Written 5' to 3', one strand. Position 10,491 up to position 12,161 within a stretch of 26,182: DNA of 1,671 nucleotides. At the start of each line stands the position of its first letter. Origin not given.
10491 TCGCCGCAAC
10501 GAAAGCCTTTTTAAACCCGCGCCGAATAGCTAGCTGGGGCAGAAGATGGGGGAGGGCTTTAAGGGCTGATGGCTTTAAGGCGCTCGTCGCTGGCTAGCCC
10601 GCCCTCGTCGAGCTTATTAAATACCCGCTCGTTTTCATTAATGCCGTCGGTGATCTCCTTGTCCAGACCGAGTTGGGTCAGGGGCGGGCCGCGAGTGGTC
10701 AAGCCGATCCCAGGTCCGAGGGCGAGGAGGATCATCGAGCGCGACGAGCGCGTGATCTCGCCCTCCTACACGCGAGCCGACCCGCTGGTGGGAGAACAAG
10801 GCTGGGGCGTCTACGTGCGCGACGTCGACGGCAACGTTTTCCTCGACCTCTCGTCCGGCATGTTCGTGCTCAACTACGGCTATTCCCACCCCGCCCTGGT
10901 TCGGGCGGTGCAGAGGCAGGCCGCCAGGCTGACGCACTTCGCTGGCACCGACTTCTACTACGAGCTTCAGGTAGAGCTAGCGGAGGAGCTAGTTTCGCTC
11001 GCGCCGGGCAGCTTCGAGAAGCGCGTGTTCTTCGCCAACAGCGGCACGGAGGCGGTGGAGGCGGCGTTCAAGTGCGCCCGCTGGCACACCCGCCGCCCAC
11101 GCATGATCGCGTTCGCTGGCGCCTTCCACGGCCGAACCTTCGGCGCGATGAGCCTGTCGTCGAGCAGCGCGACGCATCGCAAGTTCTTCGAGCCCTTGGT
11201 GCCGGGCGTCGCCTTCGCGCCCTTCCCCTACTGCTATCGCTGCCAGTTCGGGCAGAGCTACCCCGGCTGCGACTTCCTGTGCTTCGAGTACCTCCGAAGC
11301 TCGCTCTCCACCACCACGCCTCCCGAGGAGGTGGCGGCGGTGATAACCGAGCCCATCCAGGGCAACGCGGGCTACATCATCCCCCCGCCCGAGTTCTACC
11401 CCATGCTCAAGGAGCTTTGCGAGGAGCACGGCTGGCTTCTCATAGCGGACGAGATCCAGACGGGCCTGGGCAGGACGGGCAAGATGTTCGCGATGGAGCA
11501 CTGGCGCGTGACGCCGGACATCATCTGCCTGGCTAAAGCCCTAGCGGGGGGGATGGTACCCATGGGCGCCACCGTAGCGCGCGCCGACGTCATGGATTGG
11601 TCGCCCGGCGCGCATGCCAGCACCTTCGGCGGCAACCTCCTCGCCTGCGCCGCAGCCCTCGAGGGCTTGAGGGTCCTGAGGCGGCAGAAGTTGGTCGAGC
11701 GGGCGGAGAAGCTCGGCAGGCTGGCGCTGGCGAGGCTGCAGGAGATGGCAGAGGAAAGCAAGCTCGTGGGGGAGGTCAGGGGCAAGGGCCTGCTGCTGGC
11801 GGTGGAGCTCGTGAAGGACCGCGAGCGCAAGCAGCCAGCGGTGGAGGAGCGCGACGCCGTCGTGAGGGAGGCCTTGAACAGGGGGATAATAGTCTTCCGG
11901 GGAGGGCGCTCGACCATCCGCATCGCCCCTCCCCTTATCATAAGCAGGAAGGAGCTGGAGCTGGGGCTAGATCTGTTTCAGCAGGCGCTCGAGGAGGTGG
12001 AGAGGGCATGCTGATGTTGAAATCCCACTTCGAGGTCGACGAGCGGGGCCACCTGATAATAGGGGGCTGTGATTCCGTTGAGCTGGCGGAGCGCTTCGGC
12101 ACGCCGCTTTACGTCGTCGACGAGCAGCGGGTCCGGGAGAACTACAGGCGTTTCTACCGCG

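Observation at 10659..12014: Class III aminotransferase leading an incomplete DAP operon: candidate new diaminopimelate aminotransferase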

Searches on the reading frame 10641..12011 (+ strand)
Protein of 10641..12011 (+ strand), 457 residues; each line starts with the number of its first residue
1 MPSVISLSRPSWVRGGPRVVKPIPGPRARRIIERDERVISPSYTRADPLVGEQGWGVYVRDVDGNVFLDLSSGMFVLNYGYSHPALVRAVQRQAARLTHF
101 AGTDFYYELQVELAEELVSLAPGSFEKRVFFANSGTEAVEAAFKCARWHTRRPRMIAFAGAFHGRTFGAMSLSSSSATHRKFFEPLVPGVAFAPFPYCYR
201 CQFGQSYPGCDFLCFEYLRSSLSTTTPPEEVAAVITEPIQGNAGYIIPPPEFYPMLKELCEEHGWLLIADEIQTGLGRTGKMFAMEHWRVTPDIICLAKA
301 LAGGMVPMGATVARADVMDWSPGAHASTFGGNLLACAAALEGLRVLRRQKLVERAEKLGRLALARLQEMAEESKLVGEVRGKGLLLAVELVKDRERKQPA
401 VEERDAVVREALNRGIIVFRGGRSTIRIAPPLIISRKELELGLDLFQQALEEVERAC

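Call 5: search_protein_families(library=ncbifam, proteins=[window:10641-12011:+])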
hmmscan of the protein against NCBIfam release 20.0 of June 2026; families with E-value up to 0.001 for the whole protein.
window:10641-12011:+ (457 aa): 69 families (the best 25 are shown)
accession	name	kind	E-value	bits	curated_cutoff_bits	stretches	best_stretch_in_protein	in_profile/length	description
NF004426.0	PRK05769.1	equivalog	1.3e-174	581.2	552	1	16-453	5-440/441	acetyl ornithine aminotransferase family protein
NF005993.0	PRK08117.1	subfamily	1.5e-131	439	574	1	30-454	7-431/433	aspartate aminotransferase family protein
NF006228.0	PRK08360.1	equivalog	7.5e-124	413.7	608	1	28-455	3-429/443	aspartate aminotransferase family protein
NF004714.0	PRK06058.1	subfamily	7.8e-111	370.9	639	1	18-452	13-446/447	4-aminobutyrate--2-oxoglutarate transaminase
NF005376.0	PRK06918.1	equivalog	1.4e-109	366.5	676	1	20-453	9-444/451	4-aminobutyrate--2-oxoglutarate transaminase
TIGR00700.1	GABAtrnsam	equivalog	6.2e-107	357.8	506.65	1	49-451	17-419/420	4-aminobutyrate--2-oxoglutarate transaminase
NF006368.0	PRK08593.1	equivalog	2e-104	349.7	570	1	28-455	6-434/448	aspartate aminotransferase family protein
NF045634.1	LeuMetRace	equivalog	1.4e-102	343.7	800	1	29-455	4-429/432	leucine/methionine racemase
TIGR00707.1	argD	subfamily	3.4e-102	342.1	410.05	1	42-450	5-380/381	acetylornithine/succinylornithine family transaminase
NF004171.0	PRK05639.1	equivalog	5.1e-101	338.8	639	1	17-452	4-443/457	alanine/serine racemase family protein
NF002874.0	PRK03244.1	equivalog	5.3e-100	335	457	1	34-454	13-396/399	acetylornithine transaminase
NF049939.1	HyAminethphonNHLyPbfA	equivalog_domain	1.4e-94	317.1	525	1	54-452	50-441/442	(R)-1-hydroxy-2-aminoethylphosphonate ammonia-lyase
NF005692.0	PRK07495.1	equivalog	7e-93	311.6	724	1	56-454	31-423/425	4-aminobutyrate--2-oxoglutarate transaminase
TIGR00508.1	bioA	equivalog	1.8e-91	306.8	405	1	46-450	12-418/419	adenosylmethionine--8-amino-7-oxononanoate transaminase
NF004718.0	PRK06062.1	subfamily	4.1e-91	305.8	472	1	45-455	36-451/454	hypothetical protein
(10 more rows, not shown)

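Call 6: search_protein_families(library=pfam, proteins=[window:10641-12011:+])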
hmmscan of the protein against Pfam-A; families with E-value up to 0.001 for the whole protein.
window:10641-12011:+ (457 aa): 1 family
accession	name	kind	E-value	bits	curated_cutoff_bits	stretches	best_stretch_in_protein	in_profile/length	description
PF00202.27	Aminotran_3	-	7e-122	407.4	30.5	1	49-450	11-403/403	Aminotransferase class-III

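Call 7: search_solved_structures(query=window:10641-12011:+, max_evalue=1e-40, show_alignments=2)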
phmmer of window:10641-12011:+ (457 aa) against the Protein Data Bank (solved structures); distinct sequences matched with E-value up to 1e-40: 133 (the best 60 are shown).
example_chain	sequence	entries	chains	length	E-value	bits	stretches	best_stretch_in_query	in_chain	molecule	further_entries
7vno_A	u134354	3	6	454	1e-125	423.5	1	20-453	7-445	454aa long hypothetical 4-aminobutyrate aminotransferase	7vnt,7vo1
2eo5_A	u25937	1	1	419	4.1e-101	342.4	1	28-452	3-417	419aa long hypothetical aminotransferase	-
9wqz_A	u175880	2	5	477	3.3e-96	326.2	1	17-452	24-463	Alanine/serine racemase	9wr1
4ffc_A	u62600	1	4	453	4.2e-85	289.6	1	19-445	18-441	4-aminobutyrate aminotransferase (GabT)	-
4atp_A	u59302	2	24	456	7.1e-85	288.9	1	22-450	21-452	4-AMINOBUTYRATE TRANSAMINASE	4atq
9wrf_A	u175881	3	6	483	1.6e-84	287.7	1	30-452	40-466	Broad substrate specificity amino-acid racemase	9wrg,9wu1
3r4t_A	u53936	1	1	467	2.1e-80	274.2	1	19-450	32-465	4-aminobutyrate aminotransferase GabT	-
3oks_A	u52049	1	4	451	2.3e-80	274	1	19-450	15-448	4-aminobutyrate transaminase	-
5wya_A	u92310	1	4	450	3.1e-79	270.3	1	47-454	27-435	Isoleucine 2-epimerase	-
4ysn_A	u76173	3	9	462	3.2e-79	270.3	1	47-454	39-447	Putative 4-aminobutyrate aminotransferase | Isoleucine 2-epimerase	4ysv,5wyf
5ll2_A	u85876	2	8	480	3.7e-79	270.1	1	47-454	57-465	Isoleucine 2-epimerase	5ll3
3q8n_A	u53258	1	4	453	6.2e-79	269.3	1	18-453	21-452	4-aminobutyrate transaminase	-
1szk_A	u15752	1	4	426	2.5e-78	267.3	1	30-453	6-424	4-aminobutyrate aminotransferase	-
1sf2_A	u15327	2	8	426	3.5e-78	266.8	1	30-453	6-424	4-aminobutyrate aminotransferase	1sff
1szs_A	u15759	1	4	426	4.9e-78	266.4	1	30-453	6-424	4-aminobutyrate aminotransferase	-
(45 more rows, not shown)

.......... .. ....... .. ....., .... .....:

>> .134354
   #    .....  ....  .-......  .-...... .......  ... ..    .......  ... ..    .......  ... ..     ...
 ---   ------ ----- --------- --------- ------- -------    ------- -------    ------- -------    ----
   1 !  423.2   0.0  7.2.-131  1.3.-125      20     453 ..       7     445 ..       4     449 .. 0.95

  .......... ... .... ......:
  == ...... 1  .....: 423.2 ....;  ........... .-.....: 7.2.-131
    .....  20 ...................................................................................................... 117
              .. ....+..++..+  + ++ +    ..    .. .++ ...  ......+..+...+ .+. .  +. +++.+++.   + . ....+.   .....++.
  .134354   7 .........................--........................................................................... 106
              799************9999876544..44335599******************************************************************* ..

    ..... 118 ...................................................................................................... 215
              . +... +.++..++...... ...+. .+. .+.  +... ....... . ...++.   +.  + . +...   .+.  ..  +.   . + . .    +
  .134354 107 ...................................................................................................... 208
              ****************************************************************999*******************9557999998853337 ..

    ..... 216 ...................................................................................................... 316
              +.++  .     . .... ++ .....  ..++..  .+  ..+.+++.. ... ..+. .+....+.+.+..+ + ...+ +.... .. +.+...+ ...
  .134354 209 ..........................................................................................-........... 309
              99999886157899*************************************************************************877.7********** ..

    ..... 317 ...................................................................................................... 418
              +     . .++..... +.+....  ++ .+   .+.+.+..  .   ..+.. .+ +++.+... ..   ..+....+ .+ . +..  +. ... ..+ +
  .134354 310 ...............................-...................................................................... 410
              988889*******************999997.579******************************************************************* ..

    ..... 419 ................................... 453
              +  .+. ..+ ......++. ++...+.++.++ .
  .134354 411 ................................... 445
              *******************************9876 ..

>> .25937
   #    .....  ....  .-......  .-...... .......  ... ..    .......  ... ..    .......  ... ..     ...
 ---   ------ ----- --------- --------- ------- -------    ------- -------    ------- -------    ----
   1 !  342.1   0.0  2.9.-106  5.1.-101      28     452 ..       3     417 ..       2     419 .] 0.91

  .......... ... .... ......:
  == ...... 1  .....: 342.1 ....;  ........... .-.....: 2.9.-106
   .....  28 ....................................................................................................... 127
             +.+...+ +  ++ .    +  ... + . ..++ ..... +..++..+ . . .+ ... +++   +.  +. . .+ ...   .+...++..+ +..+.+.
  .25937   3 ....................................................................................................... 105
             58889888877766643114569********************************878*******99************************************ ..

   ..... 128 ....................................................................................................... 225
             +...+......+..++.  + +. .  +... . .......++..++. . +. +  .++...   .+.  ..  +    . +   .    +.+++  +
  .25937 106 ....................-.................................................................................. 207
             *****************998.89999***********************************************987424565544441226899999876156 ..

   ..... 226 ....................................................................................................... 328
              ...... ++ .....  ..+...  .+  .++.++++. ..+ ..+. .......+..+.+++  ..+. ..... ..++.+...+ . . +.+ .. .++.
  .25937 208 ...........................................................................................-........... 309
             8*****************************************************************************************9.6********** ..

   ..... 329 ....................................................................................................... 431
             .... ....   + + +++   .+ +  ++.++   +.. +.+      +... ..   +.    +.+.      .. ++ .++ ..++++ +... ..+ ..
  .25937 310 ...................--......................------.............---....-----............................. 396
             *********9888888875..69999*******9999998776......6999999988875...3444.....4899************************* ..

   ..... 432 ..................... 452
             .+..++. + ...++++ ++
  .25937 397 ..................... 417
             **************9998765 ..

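Call 19: find_homologous_proteins(query=window:10641-12011:+, max_evalue=1e-60)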
Query window:10641-12011:+ (457 aa): 7854 proteins with E <= 1e-60 among 8000 candidates; the best 120 are listed.
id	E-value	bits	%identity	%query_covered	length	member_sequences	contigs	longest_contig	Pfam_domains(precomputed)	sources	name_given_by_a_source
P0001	1.4e-275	932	92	96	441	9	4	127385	PF00202.28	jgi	jgi:4-aminobutyrate aminotransferase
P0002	3.3e-264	895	85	99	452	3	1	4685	PF00202.28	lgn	-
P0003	1.6e-252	856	79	99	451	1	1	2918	PF00202.28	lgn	-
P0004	6.8e-252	854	79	99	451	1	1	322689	PF00202.28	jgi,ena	-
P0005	3.2e-251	852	80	99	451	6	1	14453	PF00202.28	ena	-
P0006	4.9e-251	852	79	99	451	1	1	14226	PF00202.28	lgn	-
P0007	7.8e-246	834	78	99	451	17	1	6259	PF00202.28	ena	-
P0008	5.0e-244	828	77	99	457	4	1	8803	PF00202.28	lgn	-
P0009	1.6e-243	827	77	98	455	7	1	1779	PF00202.28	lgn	-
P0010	4.2e-243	825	77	99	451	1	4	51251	PF00202.28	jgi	jgi:4-aminobutyrate aminotransferase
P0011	1.5e-242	824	77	99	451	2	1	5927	PF00202.28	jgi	-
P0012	6.0e-242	822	79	96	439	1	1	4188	PF00202.28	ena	-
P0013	9.5e-242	821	75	100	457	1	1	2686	PF00202.28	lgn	-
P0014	8.6e-241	818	75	98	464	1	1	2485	PF00202.28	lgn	-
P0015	1.7e-240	817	76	98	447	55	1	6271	PF00202.28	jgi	-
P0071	1.3e-218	745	67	98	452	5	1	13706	PF00202.28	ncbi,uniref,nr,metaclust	ncbi:hypothetical protein AKJ42_01865 [candidate division MSBL1 archaeon SCGC-AAA261C02]|uniref:Orni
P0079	1.9e-216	738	65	99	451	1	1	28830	PF00202.28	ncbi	ncbi:MAG: acetyl ornithine aminotransferase family protein [Methanobacteriota archaeon]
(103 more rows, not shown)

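Call 21: find_related_loci(query=window:10641-12011:+, collection=genome_contigs, flank=10000)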
Query window:10641-12011:+ (457 aa) in genome_contigs; peptide patterns used: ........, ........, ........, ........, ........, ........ (x = any residue, [..] = any of these).
492 stretches matched a pattern; 375 encode a relative of the query (tblastn E <= 1e-3); the best 80 are kept; 80 distinct loci.
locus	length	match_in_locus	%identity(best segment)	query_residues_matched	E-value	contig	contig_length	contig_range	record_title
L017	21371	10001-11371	97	1-457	0e+0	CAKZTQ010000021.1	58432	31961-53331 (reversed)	MAG: uncultured archaeon isolate S1_Bin_MAXBIN__091_sub_1 genome assembly, contig: c_000001666662, whole genome shotgun 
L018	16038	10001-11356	76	6-457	0e+0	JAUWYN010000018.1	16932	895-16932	MAG: Hadesarchaea archaeon isolate CSMAG_2711 CSMAG_2711_k141_636205_length_16932_cov_12.9843, whole genome shotgun sequ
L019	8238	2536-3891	76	6-457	0e+0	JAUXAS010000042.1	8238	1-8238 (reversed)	MAG: Hadesarchaea archaeon isolate CSMAG_2768 CSMAG_2768_k141_754185_length_8238_cov_17.1648, whole genome shotgun seque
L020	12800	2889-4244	75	6-457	0e+0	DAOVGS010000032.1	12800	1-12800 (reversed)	MAG TPA_asm: Hadesarchaea archaeon isolate CSMAG_1141 CSMAG_1141_k141_2244783_length_12800_cov_8.9861, whole genome shot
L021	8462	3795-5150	76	6-457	0e+0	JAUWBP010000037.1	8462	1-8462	MAG: Hadesarchaea archaeon isolate CSMAG_1323 CSMAG_1323_k141_2277537_length_8462_cov_40.8464, whole genome shotgun sequ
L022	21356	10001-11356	75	6-457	0e+0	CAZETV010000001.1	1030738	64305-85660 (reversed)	MAG TPA_asm: Candidatus Hadarchaeota archaeon isolate binchicken_co294_43 genome assembly, contig: NODE_2_length_1030738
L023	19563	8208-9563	75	6-457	0e+0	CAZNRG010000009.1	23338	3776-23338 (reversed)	MAG TPA_asm: Candidatus Hadarchaeota archaeon isolate SRP239594_co1_76 genome assembly, contig: NODE_744_length_23338_co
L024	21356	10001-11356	74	6-457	0e+0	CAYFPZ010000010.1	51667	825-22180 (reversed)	MAG TPA_asm: Candidatus Hadarchaeota archaeon isolate ERP108616_co1_256 genome assembly, contig: k119_1860774, whole gen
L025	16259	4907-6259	74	7-457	0e+0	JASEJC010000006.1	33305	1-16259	MAG: Candidatus Hodarchaeaceae archaeon isolate Yes71-22 NODE_6_length_33305_cov_9.689504, whole genome shotgun sequence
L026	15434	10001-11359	75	4-457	0e+0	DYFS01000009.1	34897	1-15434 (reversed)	MAG TPA_asm: Candidatus Hadarchaeum sp. isolate BE2011_56_16 Afr_mines_BE2011_416_length_34897_cov_6_108978, whole genom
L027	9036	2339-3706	77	3-457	0e+0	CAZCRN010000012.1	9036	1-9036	MAG TPA_asm: Candidatus Hadarchaeota archaeon isolate binchicken_co375_26 genome assembly, contig: NODE_3245_length_9036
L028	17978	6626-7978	74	6-457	0e+0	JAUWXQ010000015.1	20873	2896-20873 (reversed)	MAG: Hadesarchaea archaeon isolate CSMAG_2688 CSMAG_2688_k141_757716_length_20873_cov_15.0000, whole genome shotgun sequ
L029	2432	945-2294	71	6-457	0e+0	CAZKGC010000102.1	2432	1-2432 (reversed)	MAG TPA_asm: Candidatus Hadarchaeota archaeon isolate binchicken_co395_48 genome assembly, contig: NODE_38507_length_243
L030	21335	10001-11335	67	11-455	0e+0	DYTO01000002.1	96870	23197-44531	MAG TPA_asm: Candidatus Hadarchaeum sp. isolate DR5_53_9 Afr_mines_DR5_20_length_96870_cov_3_711853, whole genome shotgu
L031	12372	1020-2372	75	7-457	0e+0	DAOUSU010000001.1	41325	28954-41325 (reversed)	MAG TPA_asm: Hadesarchaea archaeon isolate CSMAG_554 CSMAG_554_k127_288329_length_41325_cov_11.0000, whole genome shotgu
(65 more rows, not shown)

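Call 93: search_protein_representatives(protein=window:10641-12011:+)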
Query: 457 residues. Proteins with E-value up to 0.001 (for the whole library): 55591; up to 1e-10: 28892; up to 1e-30: 6555. The best 150 are listed.
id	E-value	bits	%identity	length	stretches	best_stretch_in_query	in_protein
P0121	8.5e-143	493.0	51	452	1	17-453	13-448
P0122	1.8e-125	435.9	44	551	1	22-453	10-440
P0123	3.8e-122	425.0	44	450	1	17-453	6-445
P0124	2.0e-119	416.0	45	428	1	36-454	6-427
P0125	1.5e-118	413.2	46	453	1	18-450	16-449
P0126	2.0e-114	399.5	44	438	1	23-453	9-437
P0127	2.1e-114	399.4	45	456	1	15-452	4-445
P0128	6.1e-114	397.9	42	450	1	16-450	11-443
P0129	1.3e-113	396.8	43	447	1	17-453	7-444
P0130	3.0e-112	392.4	46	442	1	16-455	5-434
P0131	4.3e-111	388.5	43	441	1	16-453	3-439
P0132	5.8e-111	388.1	42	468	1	19-455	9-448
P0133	7.2e-111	387.8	45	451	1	24-455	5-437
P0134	3.8e-110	385.4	40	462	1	16-455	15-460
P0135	1.1e-109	383.9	43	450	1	17-443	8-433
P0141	5.9e-106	371.6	45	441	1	35-455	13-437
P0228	2.0e-87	310.5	40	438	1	29-451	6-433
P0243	5.3e-85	302.5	40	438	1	30-453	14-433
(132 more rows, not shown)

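Call 95: find_encoding_contigs(protein=P0141, flank=6000, max_places=3)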
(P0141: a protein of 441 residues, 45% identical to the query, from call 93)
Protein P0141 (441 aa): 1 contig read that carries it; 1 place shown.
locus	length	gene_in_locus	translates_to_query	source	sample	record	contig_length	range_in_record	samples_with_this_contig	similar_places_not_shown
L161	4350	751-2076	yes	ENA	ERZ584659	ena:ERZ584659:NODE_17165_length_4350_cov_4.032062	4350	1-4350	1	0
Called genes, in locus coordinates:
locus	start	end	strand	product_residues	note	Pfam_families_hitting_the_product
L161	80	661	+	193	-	PF01209:Ubie_methyltran, PF13489:Methyltransf_23, PF13649:Methyltransf_25, PF13847:Methyltransf_31, PF08241:Methyltransf_11, PF08242:Methyltransf_12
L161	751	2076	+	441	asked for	PF00202:Aminotran_3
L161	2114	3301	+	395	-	PF07690:MFS_1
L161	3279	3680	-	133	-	-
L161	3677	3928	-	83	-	PF01998:DUF131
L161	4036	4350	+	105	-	?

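Call 96: find_encoding_contigs(protein=P0228, flank=6000, max_places=3)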
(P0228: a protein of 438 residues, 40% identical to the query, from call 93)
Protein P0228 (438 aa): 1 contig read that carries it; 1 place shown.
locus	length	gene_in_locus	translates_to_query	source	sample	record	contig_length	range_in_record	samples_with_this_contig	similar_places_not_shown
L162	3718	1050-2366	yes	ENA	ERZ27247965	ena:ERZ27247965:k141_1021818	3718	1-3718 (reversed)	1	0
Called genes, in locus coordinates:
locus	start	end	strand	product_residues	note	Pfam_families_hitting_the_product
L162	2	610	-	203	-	?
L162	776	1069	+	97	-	-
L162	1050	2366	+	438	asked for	PF00202:Aminotran_3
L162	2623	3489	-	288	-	PF04909:Amidohydro_2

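Call 97: find_encoding_contigs(protein=P0243, flank=6000, max_places=3)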
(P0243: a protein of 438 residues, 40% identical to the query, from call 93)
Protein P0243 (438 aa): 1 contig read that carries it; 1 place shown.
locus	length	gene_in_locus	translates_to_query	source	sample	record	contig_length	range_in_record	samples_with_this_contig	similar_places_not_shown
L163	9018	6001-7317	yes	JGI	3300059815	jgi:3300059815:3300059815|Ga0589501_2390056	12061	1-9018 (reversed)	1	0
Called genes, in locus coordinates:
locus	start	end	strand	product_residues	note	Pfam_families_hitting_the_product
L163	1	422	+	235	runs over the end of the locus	PF01738:DLH, PF12697:Abhydrolase_6 (weak), PF00561:Abhydrolase_1, PF12146:Hydrolase_4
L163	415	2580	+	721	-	PF03176:MMPL, PF00873:ACR_tran (faint), PF02460:Patched (faint), PF12349:Sterol-sensing (faint), PF03176:MMPL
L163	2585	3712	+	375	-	-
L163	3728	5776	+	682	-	PF01136:Peptidase_U32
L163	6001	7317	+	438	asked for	PF00202:Aminotran_3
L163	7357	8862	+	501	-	PF02310:B12-binding, PF04055:Radical_SAM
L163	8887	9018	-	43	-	?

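Call 104: find_encoding_contigs(protein=P0071, flank=7000, max_places=2)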
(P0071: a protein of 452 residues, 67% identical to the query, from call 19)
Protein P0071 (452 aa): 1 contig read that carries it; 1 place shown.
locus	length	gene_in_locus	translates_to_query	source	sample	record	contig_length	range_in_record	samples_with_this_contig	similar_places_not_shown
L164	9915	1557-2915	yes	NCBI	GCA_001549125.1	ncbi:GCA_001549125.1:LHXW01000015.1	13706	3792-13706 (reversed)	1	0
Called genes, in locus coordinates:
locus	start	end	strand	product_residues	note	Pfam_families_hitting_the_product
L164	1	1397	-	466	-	PF03853:YjeF_N, PF01256:Carb_kinase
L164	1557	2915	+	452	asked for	PF00202:Aminotran_3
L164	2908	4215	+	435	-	PF00278:Orn_DAP_Arg_deC, PF01168:Ala_racemase_N (weak), PF02784:Orn_Arg_deC_N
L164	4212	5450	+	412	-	PF00696:AA_kinase, PF13840:ACT_7, PF01842:ACT (faint), PF22468:ACT_9, PF13840:ACT_7, PF22468:ACT_9 (weak)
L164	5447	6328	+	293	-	PF00701:DHDPS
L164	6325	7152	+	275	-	PF01113:DapB_N, PF05173:DapB_C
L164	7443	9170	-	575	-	PF20446:ABC_N, PF09818:ABC_ATPase, PF21117:MRB1590_C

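Call 105: find_encoding_contigs(protein=P0079, flank=7000, max_places=2)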
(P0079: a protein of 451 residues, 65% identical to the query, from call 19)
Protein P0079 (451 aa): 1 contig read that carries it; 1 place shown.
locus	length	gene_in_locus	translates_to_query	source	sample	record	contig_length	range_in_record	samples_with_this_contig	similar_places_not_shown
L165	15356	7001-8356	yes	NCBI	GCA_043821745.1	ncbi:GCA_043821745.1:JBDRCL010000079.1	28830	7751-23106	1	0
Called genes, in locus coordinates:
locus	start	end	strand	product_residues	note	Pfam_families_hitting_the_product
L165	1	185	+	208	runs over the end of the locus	PF00857:Isochorismatase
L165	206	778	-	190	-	PF02245:Pur_DNA_glyco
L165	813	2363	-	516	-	PF00117:GATase, PF07722:Peptidase_C26, PF02540:NAD_synthase (faint), PF01171:ATP_bind_3 (weak), PF00958:GMP_synt_C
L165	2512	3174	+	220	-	PF03483:B3_4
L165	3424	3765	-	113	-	PF01849:NAC, PF19026:UBA_HYPK (weak)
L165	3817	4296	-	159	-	PF14810:TGT_C2, PF01472:PUA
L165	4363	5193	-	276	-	PF25133:TYW2_N_2, PF02475:TRM5-TYW2_MTfase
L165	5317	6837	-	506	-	PF01368:DHH (faint), PF02254:TrkA_N, PF02558:ApbA (weak), PF02272:DHHA1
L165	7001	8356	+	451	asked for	PF00202:Aminotran_3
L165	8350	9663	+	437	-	PF00278:Orn_DAP_Arg_deC, PF02784:Orn_Arg_deC_N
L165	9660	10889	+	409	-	PF00696:AA_kinase, PF13840:ACT_7, PF01842:ACT (faint), PF22468:ACT_9, PF13840:ACT_7, PF22468:ACT_9 (weak)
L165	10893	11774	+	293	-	PF00701:DHDPS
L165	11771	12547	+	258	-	PF01113:DapB_N, PF05173:DapB_C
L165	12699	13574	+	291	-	PF13938:DUF4213, PF04016:DUF364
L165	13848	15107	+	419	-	PF04389:Peptidase_M28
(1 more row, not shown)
